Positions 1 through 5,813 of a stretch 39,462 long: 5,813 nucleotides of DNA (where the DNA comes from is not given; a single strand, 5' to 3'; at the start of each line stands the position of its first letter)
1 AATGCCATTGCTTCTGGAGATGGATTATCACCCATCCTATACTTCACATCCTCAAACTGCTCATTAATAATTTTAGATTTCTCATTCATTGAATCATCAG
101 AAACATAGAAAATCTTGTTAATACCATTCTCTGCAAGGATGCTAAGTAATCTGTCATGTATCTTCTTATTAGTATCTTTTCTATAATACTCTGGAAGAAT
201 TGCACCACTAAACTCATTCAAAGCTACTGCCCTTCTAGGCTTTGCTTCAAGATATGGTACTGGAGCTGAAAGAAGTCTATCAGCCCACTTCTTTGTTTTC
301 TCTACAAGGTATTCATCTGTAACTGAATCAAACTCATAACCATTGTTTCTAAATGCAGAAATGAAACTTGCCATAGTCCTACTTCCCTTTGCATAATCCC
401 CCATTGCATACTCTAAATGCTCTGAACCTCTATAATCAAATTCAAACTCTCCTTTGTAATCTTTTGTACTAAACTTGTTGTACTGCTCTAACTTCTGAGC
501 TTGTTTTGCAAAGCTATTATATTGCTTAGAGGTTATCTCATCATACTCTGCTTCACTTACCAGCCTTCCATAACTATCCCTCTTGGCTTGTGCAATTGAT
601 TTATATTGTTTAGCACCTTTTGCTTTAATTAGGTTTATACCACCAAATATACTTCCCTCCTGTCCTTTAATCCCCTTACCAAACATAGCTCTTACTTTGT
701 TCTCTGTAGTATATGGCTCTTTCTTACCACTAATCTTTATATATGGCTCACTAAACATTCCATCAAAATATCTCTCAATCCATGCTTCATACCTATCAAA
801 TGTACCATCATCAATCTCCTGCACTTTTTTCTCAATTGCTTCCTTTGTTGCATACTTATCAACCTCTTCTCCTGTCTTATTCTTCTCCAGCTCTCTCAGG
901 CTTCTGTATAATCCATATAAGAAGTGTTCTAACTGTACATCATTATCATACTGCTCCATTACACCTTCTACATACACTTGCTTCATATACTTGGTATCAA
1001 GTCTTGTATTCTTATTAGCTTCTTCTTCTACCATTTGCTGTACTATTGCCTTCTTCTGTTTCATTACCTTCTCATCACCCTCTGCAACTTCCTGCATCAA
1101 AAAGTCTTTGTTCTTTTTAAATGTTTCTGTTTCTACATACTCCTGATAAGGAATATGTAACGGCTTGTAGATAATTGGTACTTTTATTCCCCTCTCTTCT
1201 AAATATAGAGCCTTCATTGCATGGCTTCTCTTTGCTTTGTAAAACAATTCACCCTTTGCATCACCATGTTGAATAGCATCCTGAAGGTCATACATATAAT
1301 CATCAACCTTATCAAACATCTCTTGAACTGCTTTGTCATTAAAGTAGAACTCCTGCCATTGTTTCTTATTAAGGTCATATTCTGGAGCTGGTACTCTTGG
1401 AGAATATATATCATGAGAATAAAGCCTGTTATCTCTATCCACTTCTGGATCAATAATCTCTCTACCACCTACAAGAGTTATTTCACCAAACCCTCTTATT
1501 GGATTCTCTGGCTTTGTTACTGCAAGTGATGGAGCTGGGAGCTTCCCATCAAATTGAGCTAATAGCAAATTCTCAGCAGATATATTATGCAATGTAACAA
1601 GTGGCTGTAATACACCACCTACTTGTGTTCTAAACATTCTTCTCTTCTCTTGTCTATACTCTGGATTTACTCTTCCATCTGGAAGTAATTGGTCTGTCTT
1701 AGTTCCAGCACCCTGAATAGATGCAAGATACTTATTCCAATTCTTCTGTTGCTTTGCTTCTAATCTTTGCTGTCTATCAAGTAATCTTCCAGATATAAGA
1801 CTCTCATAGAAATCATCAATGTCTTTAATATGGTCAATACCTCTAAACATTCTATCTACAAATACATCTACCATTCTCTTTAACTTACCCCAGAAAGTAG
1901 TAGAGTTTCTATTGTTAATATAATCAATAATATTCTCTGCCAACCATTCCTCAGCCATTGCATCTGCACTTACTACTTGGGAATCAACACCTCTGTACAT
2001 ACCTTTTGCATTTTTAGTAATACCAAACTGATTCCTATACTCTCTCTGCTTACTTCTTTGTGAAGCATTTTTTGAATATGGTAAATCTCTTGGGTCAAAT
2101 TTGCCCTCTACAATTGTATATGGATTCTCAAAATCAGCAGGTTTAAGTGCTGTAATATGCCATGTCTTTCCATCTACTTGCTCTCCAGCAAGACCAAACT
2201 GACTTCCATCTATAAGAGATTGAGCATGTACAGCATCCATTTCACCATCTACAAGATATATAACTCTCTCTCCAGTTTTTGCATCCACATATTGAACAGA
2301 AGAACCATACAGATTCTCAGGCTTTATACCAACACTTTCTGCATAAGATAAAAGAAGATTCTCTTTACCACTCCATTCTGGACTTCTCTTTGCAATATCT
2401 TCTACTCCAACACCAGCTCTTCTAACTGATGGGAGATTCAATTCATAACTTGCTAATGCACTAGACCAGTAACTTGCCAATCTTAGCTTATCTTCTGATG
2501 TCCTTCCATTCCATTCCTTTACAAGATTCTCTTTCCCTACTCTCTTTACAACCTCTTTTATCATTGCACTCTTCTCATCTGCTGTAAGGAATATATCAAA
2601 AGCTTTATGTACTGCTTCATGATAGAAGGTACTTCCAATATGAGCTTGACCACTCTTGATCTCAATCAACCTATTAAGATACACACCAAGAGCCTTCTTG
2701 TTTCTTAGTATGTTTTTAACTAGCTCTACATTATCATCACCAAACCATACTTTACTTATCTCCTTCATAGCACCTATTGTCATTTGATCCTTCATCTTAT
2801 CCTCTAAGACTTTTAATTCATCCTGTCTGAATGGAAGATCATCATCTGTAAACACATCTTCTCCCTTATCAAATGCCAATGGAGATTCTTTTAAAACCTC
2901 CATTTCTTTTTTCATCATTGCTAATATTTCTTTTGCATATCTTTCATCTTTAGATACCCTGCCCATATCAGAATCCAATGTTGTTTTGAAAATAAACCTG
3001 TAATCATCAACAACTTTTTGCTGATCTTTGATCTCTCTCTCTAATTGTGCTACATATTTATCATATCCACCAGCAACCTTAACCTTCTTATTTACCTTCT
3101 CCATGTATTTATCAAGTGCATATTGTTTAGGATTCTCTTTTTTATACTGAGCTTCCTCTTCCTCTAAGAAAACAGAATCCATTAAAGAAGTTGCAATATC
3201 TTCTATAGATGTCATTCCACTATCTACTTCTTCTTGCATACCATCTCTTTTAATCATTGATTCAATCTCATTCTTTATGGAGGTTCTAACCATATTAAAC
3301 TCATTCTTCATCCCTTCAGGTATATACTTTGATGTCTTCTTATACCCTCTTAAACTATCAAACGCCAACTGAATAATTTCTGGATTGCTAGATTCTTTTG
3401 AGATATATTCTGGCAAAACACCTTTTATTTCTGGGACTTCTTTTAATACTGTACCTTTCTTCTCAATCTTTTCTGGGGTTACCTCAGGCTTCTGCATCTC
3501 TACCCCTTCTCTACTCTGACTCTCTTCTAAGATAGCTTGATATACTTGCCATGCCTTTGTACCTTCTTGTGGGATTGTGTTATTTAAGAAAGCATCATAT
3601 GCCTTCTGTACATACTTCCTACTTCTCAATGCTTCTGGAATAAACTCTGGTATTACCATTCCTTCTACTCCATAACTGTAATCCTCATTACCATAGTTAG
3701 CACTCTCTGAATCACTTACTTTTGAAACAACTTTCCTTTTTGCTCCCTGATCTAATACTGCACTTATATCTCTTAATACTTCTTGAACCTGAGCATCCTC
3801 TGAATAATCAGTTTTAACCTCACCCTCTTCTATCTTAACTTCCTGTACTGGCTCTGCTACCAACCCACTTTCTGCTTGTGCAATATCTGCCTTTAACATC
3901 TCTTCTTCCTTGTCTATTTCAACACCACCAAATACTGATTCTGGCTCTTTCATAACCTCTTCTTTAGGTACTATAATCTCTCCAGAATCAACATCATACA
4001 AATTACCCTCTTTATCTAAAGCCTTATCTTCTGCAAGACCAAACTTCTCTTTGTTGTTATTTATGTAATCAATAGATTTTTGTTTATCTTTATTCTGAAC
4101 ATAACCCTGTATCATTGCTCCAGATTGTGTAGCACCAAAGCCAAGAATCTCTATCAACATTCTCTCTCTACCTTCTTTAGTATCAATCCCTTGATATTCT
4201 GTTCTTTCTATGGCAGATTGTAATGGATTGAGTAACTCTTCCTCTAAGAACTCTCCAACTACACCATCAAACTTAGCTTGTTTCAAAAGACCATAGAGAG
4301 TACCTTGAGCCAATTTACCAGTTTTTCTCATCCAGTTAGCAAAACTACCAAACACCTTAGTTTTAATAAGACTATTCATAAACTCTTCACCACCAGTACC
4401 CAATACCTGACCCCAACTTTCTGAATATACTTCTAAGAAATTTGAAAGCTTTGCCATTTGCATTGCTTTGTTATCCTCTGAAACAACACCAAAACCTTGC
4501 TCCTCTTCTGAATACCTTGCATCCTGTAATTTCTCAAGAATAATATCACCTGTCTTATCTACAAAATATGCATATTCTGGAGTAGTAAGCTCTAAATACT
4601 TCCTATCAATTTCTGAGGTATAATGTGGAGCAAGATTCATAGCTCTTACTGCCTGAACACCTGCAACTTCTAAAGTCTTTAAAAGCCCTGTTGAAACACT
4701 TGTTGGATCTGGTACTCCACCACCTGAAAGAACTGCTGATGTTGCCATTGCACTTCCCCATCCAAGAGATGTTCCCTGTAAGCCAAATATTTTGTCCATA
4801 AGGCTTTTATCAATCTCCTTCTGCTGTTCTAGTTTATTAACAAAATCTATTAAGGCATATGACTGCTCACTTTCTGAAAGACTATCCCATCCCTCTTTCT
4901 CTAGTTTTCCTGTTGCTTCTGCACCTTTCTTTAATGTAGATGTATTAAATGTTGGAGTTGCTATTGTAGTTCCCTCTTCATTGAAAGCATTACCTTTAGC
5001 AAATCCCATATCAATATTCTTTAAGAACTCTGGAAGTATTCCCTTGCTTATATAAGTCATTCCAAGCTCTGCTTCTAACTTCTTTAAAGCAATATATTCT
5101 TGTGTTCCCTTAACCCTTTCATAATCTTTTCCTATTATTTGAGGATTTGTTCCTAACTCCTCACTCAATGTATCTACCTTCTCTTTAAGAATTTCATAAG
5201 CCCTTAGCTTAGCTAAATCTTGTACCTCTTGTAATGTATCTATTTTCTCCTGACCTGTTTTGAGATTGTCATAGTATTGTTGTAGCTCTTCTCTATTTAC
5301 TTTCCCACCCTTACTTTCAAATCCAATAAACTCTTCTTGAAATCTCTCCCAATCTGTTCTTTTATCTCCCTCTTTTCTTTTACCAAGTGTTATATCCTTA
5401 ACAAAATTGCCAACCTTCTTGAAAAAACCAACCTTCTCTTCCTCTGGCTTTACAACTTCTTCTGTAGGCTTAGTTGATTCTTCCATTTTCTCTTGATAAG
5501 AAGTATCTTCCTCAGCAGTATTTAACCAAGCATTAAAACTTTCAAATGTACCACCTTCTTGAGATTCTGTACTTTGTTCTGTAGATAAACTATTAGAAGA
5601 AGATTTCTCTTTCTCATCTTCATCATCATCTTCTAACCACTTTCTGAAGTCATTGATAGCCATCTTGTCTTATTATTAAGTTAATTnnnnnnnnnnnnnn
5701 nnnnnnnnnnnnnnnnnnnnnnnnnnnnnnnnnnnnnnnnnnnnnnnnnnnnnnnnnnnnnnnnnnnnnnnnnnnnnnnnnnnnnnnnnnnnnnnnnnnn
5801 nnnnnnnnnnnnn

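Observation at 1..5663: A single ~3,100-codon ORF (about 24% of the genome) is hidden by the linearisation point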

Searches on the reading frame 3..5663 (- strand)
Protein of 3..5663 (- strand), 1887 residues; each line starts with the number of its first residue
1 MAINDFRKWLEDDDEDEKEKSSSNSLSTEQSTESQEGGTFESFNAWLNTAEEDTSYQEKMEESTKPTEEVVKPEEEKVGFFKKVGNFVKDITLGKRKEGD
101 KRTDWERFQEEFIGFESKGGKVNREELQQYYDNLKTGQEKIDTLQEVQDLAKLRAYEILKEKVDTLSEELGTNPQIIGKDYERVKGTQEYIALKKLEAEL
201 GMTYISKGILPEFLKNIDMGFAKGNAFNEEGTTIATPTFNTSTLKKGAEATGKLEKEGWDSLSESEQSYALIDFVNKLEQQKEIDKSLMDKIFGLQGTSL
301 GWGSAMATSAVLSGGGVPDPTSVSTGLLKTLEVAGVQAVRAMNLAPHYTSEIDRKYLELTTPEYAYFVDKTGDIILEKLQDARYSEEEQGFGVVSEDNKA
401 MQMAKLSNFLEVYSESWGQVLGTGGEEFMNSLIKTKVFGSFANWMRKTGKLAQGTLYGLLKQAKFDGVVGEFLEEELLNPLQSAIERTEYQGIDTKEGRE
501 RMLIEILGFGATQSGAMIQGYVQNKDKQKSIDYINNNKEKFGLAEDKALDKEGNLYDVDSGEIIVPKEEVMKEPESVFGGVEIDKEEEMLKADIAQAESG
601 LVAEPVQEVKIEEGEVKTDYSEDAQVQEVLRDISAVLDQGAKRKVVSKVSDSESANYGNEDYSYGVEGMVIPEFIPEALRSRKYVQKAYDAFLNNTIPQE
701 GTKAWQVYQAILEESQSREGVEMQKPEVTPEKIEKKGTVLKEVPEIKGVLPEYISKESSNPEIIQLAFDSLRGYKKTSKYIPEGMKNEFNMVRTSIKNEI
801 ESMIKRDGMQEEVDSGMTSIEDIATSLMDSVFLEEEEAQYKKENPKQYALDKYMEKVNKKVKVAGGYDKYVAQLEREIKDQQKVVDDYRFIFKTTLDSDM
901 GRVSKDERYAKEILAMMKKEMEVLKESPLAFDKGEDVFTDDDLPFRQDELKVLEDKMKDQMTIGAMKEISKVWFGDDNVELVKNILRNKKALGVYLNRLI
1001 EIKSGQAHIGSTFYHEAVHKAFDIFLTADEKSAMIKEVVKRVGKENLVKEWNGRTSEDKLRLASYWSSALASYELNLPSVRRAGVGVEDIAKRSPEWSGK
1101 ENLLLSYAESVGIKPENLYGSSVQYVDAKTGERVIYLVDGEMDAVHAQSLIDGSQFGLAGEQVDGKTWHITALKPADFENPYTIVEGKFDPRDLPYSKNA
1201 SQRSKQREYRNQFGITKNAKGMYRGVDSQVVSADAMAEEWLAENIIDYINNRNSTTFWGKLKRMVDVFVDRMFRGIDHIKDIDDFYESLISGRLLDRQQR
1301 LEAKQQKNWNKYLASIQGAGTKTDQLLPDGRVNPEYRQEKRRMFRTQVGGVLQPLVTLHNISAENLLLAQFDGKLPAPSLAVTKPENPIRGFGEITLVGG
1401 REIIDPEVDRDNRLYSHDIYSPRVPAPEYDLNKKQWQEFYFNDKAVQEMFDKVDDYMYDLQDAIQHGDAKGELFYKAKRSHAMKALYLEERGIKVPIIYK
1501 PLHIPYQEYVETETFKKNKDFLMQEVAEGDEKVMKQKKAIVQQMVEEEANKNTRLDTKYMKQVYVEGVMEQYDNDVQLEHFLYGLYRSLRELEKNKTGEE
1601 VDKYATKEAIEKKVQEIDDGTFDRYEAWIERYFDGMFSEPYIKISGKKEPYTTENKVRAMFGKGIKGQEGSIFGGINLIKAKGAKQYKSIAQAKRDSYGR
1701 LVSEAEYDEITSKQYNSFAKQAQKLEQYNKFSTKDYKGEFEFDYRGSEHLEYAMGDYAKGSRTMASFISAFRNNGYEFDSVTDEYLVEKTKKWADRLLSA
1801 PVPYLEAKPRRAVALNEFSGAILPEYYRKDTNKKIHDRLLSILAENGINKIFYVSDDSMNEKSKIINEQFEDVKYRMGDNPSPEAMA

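Call 76: list_cluster_members(proteins=[P0161, window:3-5663:-, P0007])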
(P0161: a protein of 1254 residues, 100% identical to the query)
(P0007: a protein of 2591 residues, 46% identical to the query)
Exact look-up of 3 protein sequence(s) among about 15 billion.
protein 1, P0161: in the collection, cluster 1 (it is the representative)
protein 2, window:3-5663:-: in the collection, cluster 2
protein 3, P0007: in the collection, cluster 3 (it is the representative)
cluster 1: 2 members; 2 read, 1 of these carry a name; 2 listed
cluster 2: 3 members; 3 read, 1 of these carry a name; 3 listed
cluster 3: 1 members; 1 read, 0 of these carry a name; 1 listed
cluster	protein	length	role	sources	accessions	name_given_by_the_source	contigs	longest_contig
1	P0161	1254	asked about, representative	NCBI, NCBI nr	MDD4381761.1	MAG: hypothetical protein PHE21_00220, partial [Candidatus Dojkabacteria bacterium] | hypothetical protein [Candidatus Dojkabacteria bacterium]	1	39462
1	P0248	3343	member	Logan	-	-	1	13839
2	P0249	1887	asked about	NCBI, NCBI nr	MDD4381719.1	MAG: hypothetical protein PHE21_00005, partial [Candidatus Dojkabacteria bacterium] | hypothetical protein [Candidatus Dojkabacteria bacterium]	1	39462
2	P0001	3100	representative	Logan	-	-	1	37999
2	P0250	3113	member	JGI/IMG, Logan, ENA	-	-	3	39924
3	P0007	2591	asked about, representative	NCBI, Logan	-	-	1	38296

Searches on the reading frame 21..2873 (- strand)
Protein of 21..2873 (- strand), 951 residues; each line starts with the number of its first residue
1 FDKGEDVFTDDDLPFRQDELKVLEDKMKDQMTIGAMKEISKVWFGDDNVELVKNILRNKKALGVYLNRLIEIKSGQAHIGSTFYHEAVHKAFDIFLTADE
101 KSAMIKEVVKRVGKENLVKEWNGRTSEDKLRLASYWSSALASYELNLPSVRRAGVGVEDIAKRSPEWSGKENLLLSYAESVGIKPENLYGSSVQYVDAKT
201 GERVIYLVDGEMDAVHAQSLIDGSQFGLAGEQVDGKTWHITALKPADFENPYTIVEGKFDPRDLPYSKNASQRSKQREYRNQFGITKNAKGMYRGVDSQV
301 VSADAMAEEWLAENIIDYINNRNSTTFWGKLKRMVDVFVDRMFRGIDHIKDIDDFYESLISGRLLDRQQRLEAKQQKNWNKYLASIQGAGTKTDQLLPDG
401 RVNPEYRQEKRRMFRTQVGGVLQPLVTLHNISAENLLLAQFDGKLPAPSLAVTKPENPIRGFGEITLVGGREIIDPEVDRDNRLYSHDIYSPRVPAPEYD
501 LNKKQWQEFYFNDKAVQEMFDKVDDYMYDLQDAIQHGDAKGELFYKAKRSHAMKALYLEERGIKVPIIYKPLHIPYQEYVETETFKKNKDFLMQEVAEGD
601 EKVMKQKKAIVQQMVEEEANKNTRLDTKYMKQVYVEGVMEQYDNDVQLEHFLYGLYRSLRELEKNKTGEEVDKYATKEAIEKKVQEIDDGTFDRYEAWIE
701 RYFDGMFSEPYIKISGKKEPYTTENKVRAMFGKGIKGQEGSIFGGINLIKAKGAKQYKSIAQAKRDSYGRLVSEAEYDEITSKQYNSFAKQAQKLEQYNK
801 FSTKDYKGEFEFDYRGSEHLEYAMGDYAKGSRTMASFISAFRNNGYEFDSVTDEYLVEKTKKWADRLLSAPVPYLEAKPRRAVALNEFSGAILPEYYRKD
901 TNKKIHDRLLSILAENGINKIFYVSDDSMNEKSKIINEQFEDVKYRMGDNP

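Call 83: search_solved_structures(query=window:21-2873:-, max_evalue=1)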
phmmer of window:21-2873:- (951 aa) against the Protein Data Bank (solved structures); distinct sequences matched with E-value up to 1: 4.
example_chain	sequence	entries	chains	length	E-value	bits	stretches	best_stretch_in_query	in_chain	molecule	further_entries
4yxx_A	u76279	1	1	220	0.065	14.7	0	50-133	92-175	dTor_6x35L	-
4be4_A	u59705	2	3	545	0.11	14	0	133-196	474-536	STEROL ESTERASE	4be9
4upd_A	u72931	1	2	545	0.12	13.8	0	133-196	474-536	STEROL ESTERASE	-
8c3w_A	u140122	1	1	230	0.45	11.9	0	49-93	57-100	dnHEM1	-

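Call 109: search_protein_families(library=ncbifam, proteins=[window:24-2873:-], max_evalue=0.1)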
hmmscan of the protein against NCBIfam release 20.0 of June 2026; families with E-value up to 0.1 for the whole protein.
window:24-2873:- (950 aa): 0 families

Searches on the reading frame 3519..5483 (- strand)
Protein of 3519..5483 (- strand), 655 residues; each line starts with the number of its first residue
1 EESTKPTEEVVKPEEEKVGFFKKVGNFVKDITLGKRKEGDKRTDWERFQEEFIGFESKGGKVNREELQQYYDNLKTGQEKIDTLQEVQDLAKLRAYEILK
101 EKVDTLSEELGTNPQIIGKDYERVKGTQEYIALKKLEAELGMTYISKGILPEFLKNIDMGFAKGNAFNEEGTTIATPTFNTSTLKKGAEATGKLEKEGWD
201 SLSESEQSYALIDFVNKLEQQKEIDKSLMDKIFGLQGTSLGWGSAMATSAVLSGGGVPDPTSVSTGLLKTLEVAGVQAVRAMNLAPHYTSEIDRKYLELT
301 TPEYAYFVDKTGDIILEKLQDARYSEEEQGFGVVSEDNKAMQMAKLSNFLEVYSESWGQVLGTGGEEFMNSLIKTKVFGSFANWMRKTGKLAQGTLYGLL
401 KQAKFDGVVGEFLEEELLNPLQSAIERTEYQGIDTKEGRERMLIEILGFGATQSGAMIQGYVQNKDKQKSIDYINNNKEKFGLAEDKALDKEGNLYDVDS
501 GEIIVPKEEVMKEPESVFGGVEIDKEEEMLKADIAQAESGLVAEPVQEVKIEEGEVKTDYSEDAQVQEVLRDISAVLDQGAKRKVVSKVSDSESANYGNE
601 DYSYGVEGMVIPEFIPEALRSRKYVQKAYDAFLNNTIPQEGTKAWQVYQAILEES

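Call 66: find_homologous_proteins(query=A3, max_evalue=0.00001)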
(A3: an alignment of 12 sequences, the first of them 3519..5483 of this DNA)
Query A3 (12 sequences): 8000 candidates shared short words with the query, none scored E <= 0.00001.

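Call 80: predict_structure(alignment_id=A5)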
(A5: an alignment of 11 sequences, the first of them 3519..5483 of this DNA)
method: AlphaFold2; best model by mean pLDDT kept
length: 655 residues; sequences in the alignment: 11
mean_pLDDT: 47.0   pTM: 0.31
mean pLDDT of the five models: 47.0, 44.2, 43.6, 43.0, 38.5
residues with pLDDT >= 90: 0; 70-90: 97; 50-70: 148; < 50: 410
segments of 3 or more residues with pLDDT < 50: 1-34, 42-62, 116-118, 163-175, 222-465, 482-484, 512-562, 576-613
pLDDT, mean of each block of 10 residues (from residue 1): 34 38 40 47 45 36 59 69 63 80 78 55 71 76 73 64 43 51 77 77 77 73 37 30 28 27 31 35 33 32 32 29 33 34 33 29 28 28 32 29 32 42 38 36 37 32 46 57 54 64 63 37 39 45 34 32 53 49 39 41 36 54 70 67 67 54
secondary structure, 60 per line:
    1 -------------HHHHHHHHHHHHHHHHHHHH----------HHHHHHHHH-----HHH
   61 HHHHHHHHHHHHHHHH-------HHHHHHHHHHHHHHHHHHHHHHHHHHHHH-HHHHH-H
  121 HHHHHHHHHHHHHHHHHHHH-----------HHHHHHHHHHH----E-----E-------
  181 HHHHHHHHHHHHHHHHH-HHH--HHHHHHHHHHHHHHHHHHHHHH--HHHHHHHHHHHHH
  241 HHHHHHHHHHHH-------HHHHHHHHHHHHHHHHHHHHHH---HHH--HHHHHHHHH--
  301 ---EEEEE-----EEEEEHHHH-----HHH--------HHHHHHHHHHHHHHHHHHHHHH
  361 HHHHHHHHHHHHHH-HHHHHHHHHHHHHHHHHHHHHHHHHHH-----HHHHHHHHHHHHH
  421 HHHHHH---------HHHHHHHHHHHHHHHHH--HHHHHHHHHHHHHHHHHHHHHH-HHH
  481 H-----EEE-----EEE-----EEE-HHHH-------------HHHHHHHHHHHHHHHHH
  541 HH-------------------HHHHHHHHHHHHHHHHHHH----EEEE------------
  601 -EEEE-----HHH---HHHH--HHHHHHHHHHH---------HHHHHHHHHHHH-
elements in order (helices of 4 or more, strands of 3 or more residues): H14-33 H44-52 H58-76 H84-112 H114-118 H120-140 H152-162 H181-197 H204-225 H228-252 H260-281 H290-298 E304-308 E314-318 H319-322 H339-374 H376-402 H408-426 H436-452 H455-476 H478-481 E487-489 E495-497 E503-505 H507-510 H524-542 H562-580 E585-588 E602-605 H617-620 H623-633 H643-654

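Call 82: search_solved_structures(query=A5, max_evalue=1)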
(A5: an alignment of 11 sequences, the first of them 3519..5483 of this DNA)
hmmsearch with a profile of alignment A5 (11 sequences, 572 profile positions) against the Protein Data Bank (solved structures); distinct sequences matched with E-value up to 1: 2.
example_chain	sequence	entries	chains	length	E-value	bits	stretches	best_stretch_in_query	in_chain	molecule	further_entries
3nyl_A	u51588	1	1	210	0.67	12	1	471-547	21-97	Amyloid beta (A4) protein (Peptidase nexin-II, Alzheimer disease), isoform CRA_b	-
3nyj_A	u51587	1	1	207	0.68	12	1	471-547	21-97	Amyloid beta A4 protein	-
